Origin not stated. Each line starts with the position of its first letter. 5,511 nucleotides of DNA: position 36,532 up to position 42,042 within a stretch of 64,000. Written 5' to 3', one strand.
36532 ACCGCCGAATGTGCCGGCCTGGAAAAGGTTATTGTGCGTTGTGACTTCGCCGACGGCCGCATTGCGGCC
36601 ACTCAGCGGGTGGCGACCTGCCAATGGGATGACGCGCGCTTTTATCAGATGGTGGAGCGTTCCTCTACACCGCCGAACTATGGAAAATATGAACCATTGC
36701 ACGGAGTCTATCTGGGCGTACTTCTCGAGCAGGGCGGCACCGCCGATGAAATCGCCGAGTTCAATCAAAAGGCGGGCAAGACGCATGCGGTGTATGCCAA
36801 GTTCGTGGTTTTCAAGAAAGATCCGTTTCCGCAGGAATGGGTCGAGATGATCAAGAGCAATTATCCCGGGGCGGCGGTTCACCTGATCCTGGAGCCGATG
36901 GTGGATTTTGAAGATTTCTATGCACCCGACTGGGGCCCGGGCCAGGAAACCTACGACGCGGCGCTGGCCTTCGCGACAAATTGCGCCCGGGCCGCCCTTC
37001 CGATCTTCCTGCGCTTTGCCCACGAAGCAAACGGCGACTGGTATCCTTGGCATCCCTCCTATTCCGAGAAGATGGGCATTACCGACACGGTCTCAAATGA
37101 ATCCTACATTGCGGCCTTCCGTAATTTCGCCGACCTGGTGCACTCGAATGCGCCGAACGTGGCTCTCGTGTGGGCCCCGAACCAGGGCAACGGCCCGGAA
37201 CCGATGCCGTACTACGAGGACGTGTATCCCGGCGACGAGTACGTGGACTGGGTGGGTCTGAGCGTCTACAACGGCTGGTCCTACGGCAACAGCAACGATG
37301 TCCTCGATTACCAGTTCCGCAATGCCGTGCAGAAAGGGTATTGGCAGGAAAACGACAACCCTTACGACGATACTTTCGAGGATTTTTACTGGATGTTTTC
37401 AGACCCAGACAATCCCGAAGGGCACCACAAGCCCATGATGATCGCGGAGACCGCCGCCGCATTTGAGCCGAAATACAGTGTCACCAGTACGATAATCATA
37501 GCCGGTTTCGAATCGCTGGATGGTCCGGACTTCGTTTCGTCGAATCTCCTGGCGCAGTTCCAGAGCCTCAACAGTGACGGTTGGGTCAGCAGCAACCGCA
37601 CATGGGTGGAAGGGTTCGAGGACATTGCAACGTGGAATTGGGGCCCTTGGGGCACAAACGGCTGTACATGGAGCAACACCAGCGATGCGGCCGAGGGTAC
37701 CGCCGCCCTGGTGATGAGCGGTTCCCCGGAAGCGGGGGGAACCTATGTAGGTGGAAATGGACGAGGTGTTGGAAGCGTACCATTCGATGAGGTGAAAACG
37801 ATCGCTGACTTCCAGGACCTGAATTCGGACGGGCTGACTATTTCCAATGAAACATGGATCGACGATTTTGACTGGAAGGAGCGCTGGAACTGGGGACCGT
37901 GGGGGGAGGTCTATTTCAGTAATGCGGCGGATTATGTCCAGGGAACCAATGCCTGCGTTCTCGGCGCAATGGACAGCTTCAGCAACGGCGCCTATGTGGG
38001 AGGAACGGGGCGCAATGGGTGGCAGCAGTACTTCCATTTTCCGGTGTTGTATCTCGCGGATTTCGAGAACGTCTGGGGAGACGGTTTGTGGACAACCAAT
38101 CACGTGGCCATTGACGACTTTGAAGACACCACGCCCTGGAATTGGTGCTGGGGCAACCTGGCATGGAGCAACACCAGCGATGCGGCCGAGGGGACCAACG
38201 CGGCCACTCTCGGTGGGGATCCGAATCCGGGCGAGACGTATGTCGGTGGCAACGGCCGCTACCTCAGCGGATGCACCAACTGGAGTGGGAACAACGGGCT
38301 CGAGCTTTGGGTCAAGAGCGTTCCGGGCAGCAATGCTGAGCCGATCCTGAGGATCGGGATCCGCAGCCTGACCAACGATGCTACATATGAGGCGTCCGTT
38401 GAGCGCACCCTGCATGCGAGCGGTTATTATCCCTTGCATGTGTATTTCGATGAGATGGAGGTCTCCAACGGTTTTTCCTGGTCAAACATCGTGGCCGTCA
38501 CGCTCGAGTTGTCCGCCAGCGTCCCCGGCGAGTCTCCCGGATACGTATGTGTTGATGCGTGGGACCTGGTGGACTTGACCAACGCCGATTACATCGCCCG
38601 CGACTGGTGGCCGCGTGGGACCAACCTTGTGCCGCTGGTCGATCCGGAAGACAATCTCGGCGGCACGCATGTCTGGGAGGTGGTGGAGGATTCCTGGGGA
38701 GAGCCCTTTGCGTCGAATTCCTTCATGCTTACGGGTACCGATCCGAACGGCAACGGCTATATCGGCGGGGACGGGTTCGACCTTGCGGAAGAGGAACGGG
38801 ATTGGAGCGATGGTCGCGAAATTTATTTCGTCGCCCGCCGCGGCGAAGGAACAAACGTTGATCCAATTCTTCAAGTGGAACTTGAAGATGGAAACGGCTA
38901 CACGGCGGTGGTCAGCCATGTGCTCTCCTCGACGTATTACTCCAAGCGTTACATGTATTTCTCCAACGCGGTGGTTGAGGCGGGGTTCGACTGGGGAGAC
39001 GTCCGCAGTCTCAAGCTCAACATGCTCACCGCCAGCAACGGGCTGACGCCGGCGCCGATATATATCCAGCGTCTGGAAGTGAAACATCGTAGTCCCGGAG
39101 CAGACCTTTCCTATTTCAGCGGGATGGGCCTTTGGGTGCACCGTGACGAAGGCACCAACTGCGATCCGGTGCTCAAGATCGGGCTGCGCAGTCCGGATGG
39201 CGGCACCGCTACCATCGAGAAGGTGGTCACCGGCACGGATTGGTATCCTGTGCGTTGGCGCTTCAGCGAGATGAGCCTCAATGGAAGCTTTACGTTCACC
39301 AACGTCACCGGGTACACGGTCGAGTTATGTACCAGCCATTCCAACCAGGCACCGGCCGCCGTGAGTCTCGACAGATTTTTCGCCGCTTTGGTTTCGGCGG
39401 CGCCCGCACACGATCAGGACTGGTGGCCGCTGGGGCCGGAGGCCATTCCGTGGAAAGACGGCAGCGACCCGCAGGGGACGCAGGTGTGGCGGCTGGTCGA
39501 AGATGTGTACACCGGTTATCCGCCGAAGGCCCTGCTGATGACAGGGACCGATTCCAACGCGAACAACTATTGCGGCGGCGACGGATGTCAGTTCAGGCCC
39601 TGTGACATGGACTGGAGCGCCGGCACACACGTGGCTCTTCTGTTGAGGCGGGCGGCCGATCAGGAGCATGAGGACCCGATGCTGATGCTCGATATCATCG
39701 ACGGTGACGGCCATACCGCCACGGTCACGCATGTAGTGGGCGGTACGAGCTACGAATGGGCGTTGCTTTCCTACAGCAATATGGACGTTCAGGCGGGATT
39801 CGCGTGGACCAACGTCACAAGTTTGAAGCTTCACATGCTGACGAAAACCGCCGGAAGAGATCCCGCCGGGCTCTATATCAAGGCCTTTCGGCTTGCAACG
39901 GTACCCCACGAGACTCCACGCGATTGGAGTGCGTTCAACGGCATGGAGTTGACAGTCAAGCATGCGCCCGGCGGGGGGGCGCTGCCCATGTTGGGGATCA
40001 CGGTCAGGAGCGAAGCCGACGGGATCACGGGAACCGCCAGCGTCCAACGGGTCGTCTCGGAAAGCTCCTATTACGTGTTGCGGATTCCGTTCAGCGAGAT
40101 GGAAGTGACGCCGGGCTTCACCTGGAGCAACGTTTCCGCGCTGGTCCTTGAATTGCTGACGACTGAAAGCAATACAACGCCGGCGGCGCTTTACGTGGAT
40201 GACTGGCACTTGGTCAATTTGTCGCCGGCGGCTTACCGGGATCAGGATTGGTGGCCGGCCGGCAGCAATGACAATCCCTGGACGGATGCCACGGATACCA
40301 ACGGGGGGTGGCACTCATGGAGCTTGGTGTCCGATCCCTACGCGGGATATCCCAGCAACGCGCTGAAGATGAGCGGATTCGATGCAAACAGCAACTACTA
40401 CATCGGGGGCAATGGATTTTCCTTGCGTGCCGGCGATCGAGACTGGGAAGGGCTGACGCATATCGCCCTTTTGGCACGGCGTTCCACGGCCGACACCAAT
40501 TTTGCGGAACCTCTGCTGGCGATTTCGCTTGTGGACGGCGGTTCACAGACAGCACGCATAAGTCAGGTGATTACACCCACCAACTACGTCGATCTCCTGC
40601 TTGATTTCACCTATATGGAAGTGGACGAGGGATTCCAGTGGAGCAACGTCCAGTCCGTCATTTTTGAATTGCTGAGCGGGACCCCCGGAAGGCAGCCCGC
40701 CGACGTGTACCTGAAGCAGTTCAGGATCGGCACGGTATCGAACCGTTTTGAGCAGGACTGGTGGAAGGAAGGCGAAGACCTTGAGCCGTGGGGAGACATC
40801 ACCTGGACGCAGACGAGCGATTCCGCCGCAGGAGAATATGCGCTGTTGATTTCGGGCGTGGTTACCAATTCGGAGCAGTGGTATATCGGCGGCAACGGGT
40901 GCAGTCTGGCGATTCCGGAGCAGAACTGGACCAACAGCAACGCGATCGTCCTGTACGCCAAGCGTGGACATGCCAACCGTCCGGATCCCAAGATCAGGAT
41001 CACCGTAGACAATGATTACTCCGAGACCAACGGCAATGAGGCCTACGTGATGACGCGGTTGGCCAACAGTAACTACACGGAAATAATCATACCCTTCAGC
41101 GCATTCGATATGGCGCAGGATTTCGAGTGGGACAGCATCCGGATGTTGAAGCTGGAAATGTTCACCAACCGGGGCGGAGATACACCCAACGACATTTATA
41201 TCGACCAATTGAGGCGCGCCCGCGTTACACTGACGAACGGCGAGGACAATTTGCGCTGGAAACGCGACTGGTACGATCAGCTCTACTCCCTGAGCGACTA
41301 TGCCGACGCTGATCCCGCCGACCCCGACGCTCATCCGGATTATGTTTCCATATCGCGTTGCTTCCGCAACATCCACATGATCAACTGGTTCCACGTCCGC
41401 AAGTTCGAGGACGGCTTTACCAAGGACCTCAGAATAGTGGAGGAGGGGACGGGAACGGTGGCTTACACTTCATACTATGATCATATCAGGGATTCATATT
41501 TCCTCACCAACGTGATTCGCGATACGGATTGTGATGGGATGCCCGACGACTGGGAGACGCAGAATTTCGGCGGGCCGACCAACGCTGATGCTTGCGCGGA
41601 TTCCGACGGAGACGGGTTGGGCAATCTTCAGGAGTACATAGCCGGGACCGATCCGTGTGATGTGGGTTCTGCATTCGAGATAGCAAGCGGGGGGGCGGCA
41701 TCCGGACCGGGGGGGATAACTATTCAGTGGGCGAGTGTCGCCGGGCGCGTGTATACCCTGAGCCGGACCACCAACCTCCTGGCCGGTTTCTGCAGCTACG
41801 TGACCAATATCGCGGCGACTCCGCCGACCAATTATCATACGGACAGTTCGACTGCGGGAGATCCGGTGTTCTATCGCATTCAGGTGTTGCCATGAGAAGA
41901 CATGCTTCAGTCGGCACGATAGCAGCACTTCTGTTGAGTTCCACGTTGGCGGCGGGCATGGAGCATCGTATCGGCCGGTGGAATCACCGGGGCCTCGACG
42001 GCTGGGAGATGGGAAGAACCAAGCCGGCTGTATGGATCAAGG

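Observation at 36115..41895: Giant secreted GH26-like enzyme whose catalytic barrel seems split by a ~1,250-aa insertion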

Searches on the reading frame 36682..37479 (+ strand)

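Call 8: search_protein_families(library=pfam, proteins=[window:36682-37479:+], max_evalue=10)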
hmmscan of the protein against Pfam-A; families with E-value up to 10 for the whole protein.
seq(266 aa): 2 families
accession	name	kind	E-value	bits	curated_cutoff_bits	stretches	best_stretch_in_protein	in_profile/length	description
PF02156.21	Glyco_hydro_26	-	5.4e-10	39.6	20.2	1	100-207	145-240/311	Glycosyl hydrolase family 26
PF07146.16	DUF1389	-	0.24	11.1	29.6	1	42-79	30-67/311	Protein of unknown function (DUF1389)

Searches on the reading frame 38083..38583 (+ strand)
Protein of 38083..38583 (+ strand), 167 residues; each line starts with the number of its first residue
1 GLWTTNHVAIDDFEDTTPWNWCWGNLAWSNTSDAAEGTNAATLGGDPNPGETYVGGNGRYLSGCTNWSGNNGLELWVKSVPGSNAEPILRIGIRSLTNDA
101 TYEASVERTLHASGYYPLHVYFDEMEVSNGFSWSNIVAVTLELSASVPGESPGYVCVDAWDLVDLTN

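Call 59: search_protein_families(library=pfam, proteins=[window:38083-38583:+], max_evalue=10)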
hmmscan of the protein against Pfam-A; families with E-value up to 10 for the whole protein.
seq(167 aa): 2 families
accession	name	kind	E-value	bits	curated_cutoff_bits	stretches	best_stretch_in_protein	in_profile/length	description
PF03425.19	CBM_11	-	0.03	14.8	27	1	8-91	13-100/182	Carbohydrate binding domain (family 11)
PF17318.7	DUF5361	-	0.11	12.9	26.8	1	26-39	18-31/36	Family of unknown function (DUF5361)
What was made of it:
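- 38083..38583 (+): Complete CBM11-like module (A'3+B, residues 657-823), the innermost. Weak Pfam CBM_11 hit, E 0.03 (call 59).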

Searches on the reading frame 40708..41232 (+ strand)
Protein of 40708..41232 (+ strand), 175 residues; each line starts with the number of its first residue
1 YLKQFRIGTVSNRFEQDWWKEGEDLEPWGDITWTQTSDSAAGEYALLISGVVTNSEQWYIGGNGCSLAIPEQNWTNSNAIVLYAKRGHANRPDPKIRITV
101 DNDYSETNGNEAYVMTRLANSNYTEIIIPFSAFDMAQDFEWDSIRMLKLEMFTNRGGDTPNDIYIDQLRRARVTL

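Call 52: search_solved_structures(query=A4, max_evalue=10, show_alignments=1)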
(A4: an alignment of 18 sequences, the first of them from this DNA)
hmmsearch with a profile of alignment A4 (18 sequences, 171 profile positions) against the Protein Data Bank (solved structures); distinct sequences matched with E-value up to 10: 0.
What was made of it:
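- On CBM11 (carbohydrate-binding module family 11): The module profile finds nothing in the PDB by sequence (call 52).
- A profile of the modules finds nothing in the PDB by sequence (call 52).
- Tried and rejected: Module profile against the PDB (call 52).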

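Call 59: search_protein_families(library=pfam, proteins=[window:40708-41232:+], max_evalue=10)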
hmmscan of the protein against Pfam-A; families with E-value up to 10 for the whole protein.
seq(175 aa): 0 families

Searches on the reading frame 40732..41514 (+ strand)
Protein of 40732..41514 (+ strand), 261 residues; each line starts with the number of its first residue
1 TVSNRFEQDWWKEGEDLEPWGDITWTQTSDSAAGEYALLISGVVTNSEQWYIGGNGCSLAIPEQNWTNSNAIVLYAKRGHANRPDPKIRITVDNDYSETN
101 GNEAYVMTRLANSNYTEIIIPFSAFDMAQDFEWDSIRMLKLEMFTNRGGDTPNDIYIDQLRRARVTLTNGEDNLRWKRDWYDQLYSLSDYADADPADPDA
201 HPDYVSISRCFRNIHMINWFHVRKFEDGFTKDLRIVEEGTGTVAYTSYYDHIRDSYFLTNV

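Call 74: search_protein_representatives(protein=window:40732-41514:+)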
Query: 261 residues. Proteins with E-value up to 0.001 (for the whole library): 24; up to 1e-10: 20; up to 1e-30: 14. The best 24 are listed.
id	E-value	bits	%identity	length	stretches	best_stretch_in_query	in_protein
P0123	2.1e-167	571.8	42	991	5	1-261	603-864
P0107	2.5e-139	479.7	45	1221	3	2-261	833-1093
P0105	7.6e-136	468.3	38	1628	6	1-261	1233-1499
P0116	2.2e-107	374.9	45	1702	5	1-261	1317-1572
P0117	1.6e-104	365.6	42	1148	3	5-261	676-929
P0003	8.7e-101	353.3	55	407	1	2-261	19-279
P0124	2.8e-79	282.8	43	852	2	2-261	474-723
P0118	7.4e-78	278.1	37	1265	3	4-260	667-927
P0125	2.8e-74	266.4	54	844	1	8-260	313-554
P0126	2.3e-65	237.1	35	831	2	7-261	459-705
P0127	7.9e-63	228.8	37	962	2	15-261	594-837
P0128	2.7e-39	151.7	26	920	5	4-159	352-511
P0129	4.5e-35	137.8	27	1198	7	4-159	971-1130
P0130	6.9e-33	130.6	31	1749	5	7-162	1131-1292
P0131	1.2e-29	120.0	29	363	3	6-160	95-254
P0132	1.7e-21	93.3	36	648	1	7-238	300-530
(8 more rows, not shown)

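Call 83: search_protein_families(library=pfam, proteins=[P0129, P0130, P0125, P0132], max_evalue=0.001)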
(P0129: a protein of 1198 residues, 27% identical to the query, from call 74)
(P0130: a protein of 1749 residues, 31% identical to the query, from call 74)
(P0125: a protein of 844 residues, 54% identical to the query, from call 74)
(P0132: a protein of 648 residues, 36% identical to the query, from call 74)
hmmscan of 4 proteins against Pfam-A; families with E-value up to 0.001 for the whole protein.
P0129 (1198 aa): 0 families

P0130 (1749 aa): 1 family
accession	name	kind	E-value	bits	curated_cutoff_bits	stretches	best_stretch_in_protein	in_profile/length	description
PF02156.21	Glyco_hydro_26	-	2.3e-06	27.6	20.2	0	388-455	131-201/311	Glycosyl hydrolase family 26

P0125 (844 aa): 3 families
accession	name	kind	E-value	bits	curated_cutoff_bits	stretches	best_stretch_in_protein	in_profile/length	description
PF13517.12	FG-GAP_3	-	6.1e-11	43.2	26.9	2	749-807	1-61/61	FG-GAP-like repeat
PF01839.29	FG-GAP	-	2e-08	34.4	22.1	0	742-760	2-20/37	FG-GAP repeat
PF02156.21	Glyco_hydro_26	-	3.3e-08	33.7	20.2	1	130-227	146-236/311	Glycosyl hydrolase family 26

P0132 (648 aa): 2 families
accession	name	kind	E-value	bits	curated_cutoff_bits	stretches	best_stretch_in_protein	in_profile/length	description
PF02156.21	Glyco_hydro_26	-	7.8e-11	42.3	20.2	1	141-227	147-232/311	Glycosyl hydrolase family 26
PF18962.6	Por_Secre_tail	-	4.4e-06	27.3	27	1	570-640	2-69/75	Secretion system C-terminal sorting domain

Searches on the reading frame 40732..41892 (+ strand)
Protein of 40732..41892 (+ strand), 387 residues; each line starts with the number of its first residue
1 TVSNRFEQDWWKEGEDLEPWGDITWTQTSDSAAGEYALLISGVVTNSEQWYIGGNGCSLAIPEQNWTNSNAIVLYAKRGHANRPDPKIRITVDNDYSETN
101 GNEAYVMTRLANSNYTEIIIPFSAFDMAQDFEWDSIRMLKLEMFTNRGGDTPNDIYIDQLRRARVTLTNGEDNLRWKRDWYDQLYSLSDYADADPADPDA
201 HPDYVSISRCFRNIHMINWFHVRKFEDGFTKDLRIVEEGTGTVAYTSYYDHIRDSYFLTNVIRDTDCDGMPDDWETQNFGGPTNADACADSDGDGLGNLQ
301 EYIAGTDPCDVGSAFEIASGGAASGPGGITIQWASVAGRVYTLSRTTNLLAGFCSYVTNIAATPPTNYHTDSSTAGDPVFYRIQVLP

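Call 23: find_related_loci(query=A2, collection=genome_contigs, flank=10000)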
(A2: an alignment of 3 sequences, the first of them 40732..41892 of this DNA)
Query A2 (387 aa) in genome_contigs; peptide patterns used: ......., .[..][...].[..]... (x = any residue, [..] = any of these).
15 stretches matched a pattern; 8 encode a relative of the query (tblastn E <= 1e-3); 7 distinct loci.
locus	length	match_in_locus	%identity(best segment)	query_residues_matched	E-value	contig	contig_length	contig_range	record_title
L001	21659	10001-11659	55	1-387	1e-155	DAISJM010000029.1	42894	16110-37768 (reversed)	MAG TPA_asm: Verrucomicrobiota bacterium isolate CTOTU18273 NODE_805_length_42894_cov_6.345760, whole genome shotgun seq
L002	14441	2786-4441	55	1-387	3e-139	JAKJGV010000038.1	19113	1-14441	MAG: Verrucomicrobia bacterium isolate UR.bin260 NODE_38_length_19113_cov_3.088096, whole genome shotgun sequence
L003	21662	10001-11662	53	1-387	3e-131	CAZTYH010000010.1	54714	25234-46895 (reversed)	MAG TPA_asm: uncultured Verrucomicrobiota bacterium isolate SRP241326_co1_344 genome assembly, contig: NODE_1001_length_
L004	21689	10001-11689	51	1-387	4e-129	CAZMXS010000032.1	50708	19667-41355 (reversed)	MAG TPA_asm: uncultured Verrucomicrobiota bacterium isolate SRP167436_co1_345 genome assembly, contig: NODE_814_length_5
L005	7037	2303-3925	48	1-387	5e-124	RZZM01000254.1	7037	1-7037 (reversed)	MAG: Spartobacteria bacterium isolate INTA.AUR.068 contig-100_5598, whole genome shotgun sequence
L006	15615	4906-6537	44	1-387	7e-108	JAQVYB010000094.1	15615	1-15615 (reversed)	MAG: Kiritimatiellae bacterium isolate STF2_14 NODE_10095_length_15615_cov_3.334194_Sandtown_F2, whole genome shotgun se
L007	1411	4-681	55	163-387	6e-84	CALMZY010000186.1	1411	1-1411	MAG TPA_asm: uncultured Lentisphaerae bacterium isolate SRR8868559_bin.156_CONCOCT_v1.1_MAG genome assembly, contig: ERZ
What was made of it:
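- Tried and rejected: A second scan with an alignment found 7 loci (call 23).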

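Call 40: search_protein_families(library=pfam, proteins=[L001:7025-7789:+, L001:11675-14908:-, L001:14960-16582:-, L002:4473-7709:-, L003:6657-7781:-, L003:11736-12983:+, L003:12842-15133:-, L004:11737-12954:+, L006:9244-11886:-, L006:883-1617:-], max_evalue=0.00001)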
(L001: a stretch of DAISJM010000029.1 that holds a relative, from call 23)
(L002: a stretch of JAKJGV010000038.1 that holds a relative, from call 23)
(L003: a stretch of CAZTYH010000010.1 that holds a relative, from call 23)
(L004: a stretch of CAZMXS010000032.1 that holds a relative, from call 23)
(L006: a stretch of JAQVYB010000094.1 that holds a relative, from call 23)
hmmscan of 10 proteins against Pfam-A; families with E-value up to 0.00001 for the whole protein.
L001:7025-7789:+ (255 aa): 1 family
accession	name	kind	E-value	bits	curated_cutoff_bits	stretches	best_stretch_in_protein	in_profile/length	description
PF01066.26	CDP-OH_P_transf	-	2e-12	48.2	22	1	7-153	3-138/152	CDP-alcohol phosphatidyltransferase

L001:11675-14908:- (1077 aa): 11 families
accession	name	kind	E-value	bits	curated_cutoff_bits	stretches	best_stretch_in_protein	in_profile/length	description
PF02786.22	CPSase_L_D2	-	9.1e-113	375.4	19.8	2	127-333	1-210/211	Carbamoyl-phosphate synthase L chain, ATP binding domain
PF25596.1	CPSase_L_D1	-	4.7e-101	333.3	27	2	557-670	1-118/118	Carbamoyl phosphate synthase preATP-grasp domain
PF02787.25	CPSase_L_D3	-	2.9e-19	69.3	26.6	1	423-502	2-79/80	Carbamoyl-phosphate synthetase large chain, oligomerisation domain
PF02142.27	MGS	-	2.8e-17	63.1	24.1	1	963-1044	8-94/94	MGS-like domain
PF02222.28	ATP-grasp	-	2.2e-16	60.4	27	1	680-845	2-163/179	ATP-grasp domain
PF07478.18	Dala_Dala_lig_C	-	3e-15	56.7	24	1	152-301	26-174/204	D-ala D-ala ligase C-terminus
PF15632.11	ATPgrasp_Ter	-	1.1e-11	45.1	29.1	1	750-871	6-111/131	ATP-grasp in the biosynthetic pathway with Ter operon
PF02655.19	ATP-grasp_3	-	1e-09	39.2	23.2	1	673-845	3-157/160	ATP-grasp domain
PF01071.24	GARS_A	-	3.8e-08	33.8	27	0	677-779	6-112/194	Phosphoribosylglycinamide synthetase, ATP-grasp (A) domain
PF13535.11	ATP-grasp_4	-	3.8e-08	33.5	27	0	164-302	4-151/160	ATP-grasp domain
PF13549.11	ATP-grasp_5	-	5.3e-06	26.4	27.6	0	674-714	12-52/221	ATP-grasp domain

L001:14960-16582:- (540 aa): 4 families
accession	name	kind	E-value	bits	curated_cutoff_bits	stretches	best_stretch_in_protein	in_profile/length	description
PF00117.34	GATase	-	5.3e-47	160.4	22.8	1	35-215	2-189/190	Glutamine amidotransferase class-I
PF00958.27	GMP_synt_C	-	3.4e-44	149.3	27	1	449-539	2-92/92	GMP synthase C terminal domain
PF02540.23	NAD_synthase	-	6.2e-11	42.3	21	1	235-271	8-47/242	NAD synthase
PF07722.19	Peptidase_C26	-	2e-08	34.7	20.5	1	99-198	102-219/219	Peptidase C26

L002:4473-7709:- (1078 aa): 10 families
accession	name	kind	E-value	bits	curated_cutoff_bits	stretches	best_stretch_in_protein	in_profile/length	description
PF02786.22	CPSase_L_D2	-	7e-111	369.2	19.8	2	127-333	1-210/211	Carbamoyl-phosphate synthase L chain, ATP binding domain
PF25596.1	CPSase_L_D1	-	1.3e-101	335.1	27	2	557-670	1-118/118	Carbamoyl phosphate synthase preATP-grasp domain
PF02787.25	CPSase_L_D3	-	4.2e-25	88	26.6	1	423-502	2-79/80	Carbamoyl-phosphate synthetase large chain, oligomerisation domain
PF02142.27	MGS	-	1.5e-15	57.5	24.1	1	963-1044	8-94/94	MGS-like domain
PF02222.28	ATP-grasp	-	2.4e-15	57.1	27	1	680-845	2-163/179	ATP-grasp domain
PF07478.18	Dala_Dala_lig_C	-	4.4e-15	56.2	24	1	149-301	22-174/204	D-ala D-ala ligase C-terminus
PF15632.11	ATPgrasp_Ter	-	2.3e-11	44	29.1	1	750-872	6-112/131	ATP-grasp in the biosynthetic pathway with Ter operon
PF02655.19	ATP-grasp_3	-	1.3e-08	35.5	23.2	1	673-845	3-157/160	ATP-grasp domain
PF01071.24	GARS_A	-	2.3e-07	31.3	27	0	676-780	5-113/194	Phosphoribosylglycinamide synthetase, ATP-grasp (A) domain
PF13549.11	ATP-grasp_5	-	8.3e-06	25.8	27.6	0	674-714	12-52/221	ATP-grasp domain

L003:6657-7781:- (374 aa): 0 families

L003:11736-12983:+ (416 aa): 0 families

L003:12842-15133:- (763 aa): 5 families
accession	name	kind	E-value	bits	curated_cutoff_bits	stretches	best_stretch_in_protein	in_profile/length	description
PF25596.1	CPSase_L_D1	-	4.5e-102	336.6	27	2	557-670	1-118/118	Carbamoyl phosphate synthase preATP-grasp domain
PF02786.22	CPSase_L_D2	-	1.3e-80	270.3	19.8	2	127-333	1-210/211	Carbamoyl-phosphate synthase L chain, ATP binding domain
PF02787.25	CPSase_L_D3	-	4.5e-25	87.9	26.6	1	423-502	2-79/80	Carbamoyl-phosphate synthetase large chain, oligomerisation domain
PF07478.18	Dala_Dala_lig_C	-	2.9e-08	33.9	24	1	149-301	22-174/204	D-ala D-ala ligase C-terminus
PF13549.11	ATP-grasp_5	-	9.9e-06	25.5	27.6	0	674-714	12-52/221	ATP-grasp domain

L004:11737-12954:+ (406 aa): 4 families
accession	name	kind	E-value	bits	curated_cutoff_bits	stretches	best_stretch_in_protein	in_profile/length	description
PF13377.12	Peripla_BP_3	-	5.1e-37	128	26.5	1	235-400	1-167/167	Periplasmic binding protein-like domain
PF00532.27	Peripla_BP_1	-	3.9e-23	82.7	22.2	1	135-387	13-269/281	Periplasmic binding proteins and sugar binding domain of LacI family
PF00392.27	GntR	-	3.5e-14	52.6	27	1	44-107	1-64/64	Bacterial regulatory proteins, gntR family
PF13407.12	Peripla_BP_4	-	6.6e-11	42.7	35.1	1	203-345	78-221/258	Periplasmic binding protein domain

L006:9244-11886:- (880 aa): 2 families
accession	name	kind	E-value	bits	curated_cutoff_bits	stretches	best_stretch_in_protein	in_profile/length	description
PF00331.26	Glyco_hydro_10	-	1.8e-46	159.2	22.1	1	412-675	8-286/311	Glycosyl hydrolase family 10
PF02018.23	CBM_4_9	-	3.9e-21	76.3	25.9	1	223-354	2-133/136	Carbohydrate binding domain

L006:883-1617:- (244 aa): 0 families
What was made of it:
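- Checked: This context is not conserved in orthologous loci (call 40).
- Orthologous loci have unrelated neighbours: CarB, GuaA, a CDP-alcohol phosphatidyltransferase-family gene, a GntR/sugar-binding regulator, and a GH10-CBM4_9 gene (call 40).
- Tried and rejected: Rejected because the neighbourhood is not conserved (call 40).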

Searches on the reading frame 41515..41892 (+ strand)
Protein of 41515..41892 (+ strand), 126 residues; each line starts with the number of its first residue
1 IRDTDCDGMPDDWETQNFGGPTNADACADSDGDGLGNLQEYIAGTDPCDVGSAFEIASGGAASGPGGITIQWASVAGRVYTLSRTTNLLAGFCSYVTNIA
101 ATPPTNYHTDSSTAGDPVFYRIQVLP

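Call 59: search_protein_families(library=pfam, proteins=[window:41515-41892:+], max_evalue=10)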
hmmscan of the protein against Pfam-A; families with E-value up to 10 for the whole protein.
window:41515-41892:+ (126 aa): 2 families
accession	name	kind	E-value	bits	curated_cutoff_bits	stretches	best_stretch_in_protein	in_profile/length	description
PF18884.5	TSP3_bac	-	8.1e-05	22.8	25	2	29-48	1-20/22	Bacterial TSP3 repeat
PF03495.19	Binary_toxB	-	0.65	10.7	25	1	3-16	2-15/78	Clostridial binary toxin B/anthrax toxin PA Ca-binding domain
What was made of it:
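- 41521..41649 (+): Two bacterial TSP3-type (calcium-binding) repeats (residues ~1803-1845). Pfam TSP3_bac, E 8.1e-5 on the isolated tail, below the gathering score (call 59).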
